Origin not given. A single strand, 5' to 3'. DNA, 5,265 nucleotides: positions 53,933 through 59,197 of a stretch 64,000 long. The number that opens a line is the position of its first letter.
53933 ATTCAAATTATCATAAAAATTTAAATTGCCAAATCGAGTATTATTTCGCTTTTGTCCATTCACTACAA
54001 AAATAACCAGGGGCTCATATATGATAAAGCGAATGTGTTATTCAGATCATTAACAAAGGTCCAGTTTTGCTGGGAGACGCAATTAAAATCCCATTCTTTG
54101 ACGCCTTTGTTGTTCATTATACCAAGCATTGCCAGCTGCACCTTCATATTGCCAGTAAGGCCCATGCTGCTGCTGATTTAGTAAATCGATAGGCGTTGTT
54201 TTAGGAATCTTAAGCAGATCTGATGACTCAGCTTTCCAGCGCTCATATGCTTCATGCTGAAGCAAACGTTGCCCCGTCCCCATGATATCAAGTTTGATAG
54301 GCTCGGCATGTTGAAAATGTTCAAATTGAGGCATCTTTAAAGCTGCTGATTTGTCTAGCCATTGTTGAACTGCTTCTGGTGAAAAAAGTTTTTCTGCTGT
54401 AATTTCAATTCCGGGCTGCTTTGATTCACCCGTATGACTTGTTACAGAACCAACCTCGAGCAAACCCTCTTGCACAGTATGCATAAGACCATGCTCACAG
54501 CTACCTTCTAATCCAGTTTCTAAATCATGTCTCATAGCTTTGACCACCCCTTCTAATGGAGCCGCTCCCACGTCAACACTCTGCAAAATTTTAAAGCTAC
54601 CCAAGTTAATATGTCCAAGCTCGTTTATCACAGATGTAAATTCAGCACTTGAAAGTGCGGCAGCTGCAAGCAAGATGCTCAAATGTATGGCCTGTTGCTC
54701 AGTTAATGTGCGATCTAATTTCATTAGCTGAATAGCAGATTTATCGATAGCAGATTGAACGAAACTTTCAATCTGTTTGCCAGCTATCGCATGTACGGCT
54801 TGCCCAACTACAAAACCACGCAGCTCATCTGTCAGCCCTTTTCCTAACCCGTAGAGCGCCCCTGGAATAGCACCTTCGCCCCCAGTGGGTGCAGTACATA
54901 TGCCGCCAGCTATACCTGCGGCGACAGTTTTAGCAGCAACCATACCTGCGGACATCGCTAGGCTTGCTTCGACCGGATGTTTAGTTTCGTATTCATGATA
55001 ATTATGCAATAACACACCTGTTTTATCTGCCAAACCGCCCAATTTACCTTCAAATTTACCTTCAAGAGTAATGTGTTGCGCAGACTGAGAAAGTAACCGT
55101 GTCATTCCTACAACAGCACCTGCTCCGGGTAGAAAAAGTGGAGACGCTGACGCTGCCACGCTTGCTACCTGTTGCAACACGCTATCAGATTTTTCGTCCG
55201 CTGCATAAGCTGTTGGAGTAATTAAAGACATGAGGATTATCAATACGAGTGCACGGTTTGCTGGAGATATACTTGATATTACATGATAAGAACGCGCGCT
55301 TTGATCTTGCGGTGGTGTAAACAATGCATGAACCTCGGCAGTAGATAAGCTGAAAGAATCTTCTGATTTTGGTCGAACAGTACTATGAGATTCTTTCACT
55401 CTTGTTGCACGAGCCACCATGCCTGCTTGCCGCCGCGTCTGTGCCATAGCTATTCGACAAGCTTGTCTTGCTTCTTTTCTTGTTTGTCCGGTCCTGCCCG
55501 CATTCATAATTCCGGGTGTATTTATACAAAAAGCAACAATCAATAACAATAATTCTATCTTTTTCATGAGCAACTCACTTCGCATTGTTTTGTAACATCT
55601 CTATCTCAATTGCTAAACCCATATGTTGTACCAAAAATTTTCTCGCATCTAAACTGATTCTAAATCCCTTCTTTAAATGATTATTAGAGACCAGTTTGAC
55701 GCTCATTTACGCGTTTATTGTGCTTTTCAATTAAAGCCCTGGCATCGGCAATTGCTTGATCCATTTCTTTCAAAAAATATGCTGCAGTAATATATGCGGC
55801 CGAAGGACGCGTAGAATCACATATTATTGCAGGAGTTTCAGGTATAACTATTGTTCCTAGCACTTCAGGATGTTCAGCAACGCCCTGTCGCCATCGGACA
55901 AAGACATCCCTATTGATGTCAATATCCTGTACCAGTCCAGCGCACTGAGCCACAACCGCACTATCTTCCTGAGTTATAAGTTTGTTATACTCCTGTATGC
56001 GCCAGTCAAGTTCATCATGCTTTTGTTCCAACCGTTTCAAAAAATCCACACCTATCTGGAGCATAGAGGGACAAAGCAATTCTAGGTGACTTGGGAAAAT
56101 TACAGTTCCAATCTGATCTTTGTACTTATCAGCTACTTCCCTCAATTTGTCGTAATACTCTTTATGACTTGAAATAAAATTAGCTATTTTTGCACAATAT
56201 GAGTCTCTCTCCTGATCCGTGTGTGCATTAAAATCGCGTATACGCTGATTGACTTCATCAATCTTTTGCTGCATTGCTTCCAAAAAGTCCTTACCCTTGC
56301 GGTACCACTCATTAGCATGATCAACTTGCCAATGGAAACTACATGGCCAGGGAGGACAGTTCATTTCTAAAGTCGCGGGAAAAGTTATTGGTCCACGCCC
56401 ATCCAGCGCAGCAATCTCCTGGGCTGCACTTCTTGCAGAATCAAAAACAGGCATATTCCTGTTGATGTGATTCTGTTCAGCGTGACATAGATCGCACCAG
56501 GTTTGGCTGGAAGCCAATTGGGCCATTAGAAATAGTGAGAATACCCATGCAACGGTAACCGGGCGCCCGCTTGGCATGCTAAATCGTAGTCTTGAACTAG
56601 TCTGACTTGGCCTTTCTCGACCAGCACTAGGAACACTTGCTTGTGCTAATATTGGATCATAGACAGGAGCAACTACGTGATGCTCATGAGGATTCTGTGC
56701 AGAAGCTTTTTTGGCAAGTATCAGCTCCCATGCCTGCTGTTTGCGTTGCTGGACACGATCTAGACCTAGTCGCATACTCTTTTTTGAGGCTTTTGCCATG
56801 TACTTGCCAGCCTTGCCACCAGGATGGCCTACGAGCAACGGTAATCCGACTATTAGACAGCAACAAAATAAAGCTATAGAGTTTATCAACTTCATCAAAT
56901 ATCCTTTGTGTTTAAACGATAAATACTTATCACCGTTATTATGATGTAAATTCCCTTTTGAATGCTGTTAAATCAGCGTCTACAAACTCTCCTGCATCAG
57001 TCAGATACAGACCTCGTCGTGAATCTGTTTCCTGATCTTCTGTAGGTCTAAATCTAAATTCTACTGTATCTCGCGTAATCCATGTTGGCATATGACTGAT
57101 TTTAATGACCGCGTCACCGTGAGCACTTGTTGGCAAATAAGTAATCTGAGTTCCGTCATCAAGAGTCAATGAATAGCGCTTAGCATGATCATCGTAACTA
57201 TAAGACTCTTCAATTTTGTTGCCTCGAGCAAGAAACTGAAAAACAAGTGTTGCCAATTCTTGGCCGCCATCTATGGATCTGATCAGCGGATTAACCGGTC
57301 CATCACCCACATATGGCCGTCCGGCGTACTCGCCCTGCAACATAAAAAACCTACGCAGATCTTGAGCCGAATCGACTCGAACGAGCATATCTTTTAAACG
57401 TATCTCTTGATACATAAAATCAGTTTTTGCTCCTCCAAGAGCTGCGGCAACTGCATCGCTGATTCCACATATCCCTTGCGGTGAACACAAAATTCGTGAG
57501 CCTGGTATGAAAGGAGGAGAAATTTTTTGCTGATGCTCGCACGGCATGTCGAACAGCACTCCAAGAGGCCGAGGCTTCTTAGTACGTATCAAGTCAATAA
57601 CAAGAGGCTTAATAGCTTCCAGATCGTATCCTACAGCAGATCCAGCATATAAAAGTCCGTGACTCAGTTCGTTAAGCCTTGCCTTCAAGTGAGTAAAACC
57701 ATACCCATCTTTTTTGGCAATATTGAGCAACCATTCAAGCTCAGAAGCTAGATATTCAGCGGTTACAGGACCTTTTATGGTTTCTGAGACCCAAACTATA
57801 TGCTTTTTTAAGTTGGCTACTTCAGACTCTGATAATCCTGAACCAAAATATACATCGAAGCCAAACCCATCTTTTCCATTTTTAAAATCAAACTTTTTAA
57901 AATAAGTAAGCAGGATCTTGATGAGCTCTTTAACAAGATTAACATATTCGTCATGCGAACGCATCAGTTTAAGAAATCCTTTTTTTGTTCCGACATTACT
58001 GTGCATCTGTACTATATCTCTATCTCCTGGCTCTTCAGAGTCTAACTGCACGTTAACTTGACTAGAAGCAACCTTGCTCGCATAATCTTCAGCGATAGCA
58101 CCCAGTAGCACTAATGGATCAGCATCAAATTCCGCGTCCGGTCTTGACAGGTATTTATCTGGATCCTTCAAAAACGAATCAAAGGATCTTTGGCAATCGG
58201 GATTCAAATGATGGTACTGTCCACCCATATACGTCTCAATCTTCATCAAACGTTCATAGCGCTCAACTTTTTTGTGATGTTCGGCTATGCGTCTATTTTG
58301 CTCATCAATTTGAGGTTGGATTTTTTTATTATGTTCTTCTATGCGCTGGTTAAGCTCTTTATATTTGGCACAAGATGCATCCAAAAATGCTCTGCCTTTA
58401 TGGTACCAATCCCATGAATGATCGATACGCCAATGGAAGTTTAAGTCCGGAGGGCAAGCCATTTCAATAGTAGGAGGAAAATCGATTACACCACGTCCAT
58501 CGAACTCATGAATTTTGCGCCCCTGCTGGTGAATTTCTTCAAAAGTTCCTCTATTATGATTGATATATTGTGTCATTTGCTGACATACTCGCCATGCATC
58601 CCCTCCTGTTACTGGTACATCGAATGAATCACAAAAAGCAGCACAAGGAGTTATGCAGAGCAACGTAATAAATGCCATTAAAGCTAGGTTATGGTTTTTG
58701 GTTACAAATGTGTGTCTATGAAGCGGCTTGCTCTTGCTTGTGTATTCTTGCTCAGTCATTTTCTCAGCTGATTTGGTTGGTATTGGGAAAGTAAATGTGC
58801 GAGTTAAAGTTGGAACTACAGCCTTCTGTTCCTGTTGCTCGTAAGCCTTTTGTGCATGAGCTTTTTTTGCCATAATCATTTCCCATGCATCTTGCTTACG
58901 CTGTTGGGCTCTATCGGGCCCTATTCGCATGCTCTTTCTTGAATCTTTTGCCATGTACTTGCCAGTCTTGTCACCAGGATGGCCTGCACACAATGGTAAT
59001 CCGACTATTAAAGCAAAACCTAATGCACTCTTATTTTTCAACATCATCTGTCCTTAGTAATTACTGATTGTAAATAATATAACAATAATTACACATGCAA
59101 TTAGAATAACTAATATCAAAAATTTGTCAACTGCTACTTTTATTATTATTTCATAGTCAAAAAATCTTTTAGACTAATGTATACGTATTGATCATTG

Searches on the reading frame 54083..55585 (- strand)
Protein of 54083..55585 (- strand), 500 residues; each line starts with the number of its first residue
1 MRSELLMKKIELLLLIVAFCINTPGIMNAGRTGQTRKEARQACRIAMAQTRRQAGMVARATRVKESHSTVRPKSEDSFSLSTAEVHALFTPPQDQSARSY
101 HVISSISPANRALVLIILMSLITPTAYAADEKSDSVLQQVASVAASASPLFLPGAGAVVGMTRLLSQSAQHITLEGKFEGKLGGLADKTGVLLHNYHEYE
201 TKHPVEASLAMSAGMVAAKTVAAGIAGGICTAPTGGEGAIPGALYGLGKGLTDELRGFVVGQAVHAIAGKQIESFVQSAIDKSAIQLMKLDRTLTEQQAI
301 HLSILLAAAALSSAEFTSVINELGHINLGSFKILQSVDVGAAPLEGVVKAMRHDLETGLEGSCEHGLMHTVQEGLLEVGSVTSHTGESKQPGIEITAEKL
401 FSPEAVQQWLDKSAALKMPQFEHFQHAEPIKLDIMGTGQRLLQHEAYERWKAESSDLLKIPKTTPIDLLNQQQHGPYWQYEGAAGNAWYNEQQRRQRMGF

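Call 9: search_protein_families(library=pfam, proteins=[window:54083-55585:-], max_evalue=0.001)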
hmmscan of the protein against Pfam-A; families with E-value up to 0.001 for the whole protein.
window:54083-55585:- (500 aa): 0 families

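Call 99: search_protein_families(library=pfam, proteins=[window:54083-55585:-], max_evalue=1)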
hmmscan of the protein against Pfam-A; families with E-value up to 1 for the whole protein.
window:54083-55585:- (500 aa): 2 families
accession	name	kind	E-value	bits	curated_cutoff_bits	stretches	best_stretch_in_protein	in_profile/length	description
PF17731.6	DUF5570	-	0.062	13.8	26.2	1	249-285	32-68/123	Family of unknown function (DUF5570)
PF21724.2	DUF6861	-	0.9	9.4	28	1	212-251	39-78/194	Family of unknown function (DUF6861)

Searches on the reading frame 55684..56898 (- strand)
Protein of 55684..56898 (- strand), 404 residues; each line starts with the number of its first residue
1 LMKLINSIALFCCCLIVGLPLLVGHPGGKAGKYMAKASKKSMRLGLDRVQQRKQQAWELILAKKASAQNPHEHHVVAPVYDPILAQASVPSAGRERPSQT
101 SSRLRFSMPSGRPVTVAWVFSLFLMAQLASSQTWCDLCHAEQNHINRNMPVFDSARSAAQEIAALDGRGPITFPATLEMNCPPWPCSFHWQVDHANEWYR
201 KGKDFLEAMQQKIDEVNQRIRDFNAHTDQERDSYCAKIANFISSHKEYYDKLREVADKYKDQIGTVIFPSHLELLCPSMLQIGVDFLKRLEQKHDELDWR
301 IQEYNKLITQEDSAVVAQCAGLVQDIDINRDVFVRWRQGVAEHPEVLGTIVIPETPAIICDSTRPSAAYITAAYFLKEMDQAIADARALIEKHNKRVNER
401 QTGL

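Call 9: search_protein_families(library=pfam, proteins=[window:55684-56898:-], max_evalue=0.001)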
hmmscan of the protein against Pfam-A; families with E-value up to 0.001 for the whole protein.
window:55684-56898:- (404 aa): 0 families

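Call 99: search_protein_families(library=pfam, proteins=[window:55684-56898:-], max_evalue=1)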
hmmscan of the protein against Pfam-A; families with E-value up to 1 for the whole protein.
window:55684-56898:- (404 aa): 7 families
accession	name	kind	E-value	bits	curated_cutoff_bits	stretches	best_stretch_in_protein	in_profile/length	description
PF12825.12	DUF3818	-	0.06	12.8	25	1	206-280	109-171/338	Domain of unknown function in PX-proteins (DUF3818)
PF23854.1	DUF7217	-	0.075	13.2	29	1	201-259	127-185/238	Domain of unknown function (DUF7217)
PF15047.11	DUF4533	-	0.11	12.6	28.6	1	203-278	50-123/225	Protein of unknown function (DUF4533)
PF00210.30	Ferritin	-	0.12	12.8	24.5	1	159-258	52-138/142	Ferritin-like domain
PF06780.16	Erp_C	-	0.17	12.3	24.3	0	288-350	2-66/140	Erp protein C-terminus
PF09278.17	MerR-DNA-bind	-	0.87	10.7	25.4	0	206-225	38-57/65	MerR, DNA binding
PF02050.21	FliJ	-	0.91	10.2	28.4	0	367-402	45-80/123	Flagellar FliJ protein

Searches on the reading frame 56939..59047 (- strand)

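Call 9: search_protein_families(library=pfam, proteins=[window:56939-59047:-], max_evalue=0.001)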
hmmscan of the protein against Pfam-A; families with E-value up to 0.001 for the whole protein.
window:56939-59047:- (702 aa): 0 families

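Call 99: search_protein_families(library=pfam, proteins=[window:56939-59047:-], max_evalue=1)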
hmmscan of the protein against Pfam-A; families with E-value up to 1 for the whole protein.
window:56939-59047:- (702 aa): 2 families
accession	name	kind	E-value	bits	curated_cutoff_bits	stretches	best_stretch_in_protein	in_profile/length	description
PF05873.17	Mt_ATP-synt_D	-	0.0034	17.7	27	1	228-284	85-140/154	ATP synthase D chain, mitochondrial (ATP5H)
PF08454.17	RIH_assoc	-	0.092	13.1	28.5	0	365-429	35-80/99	RyR and IP3R Homology associated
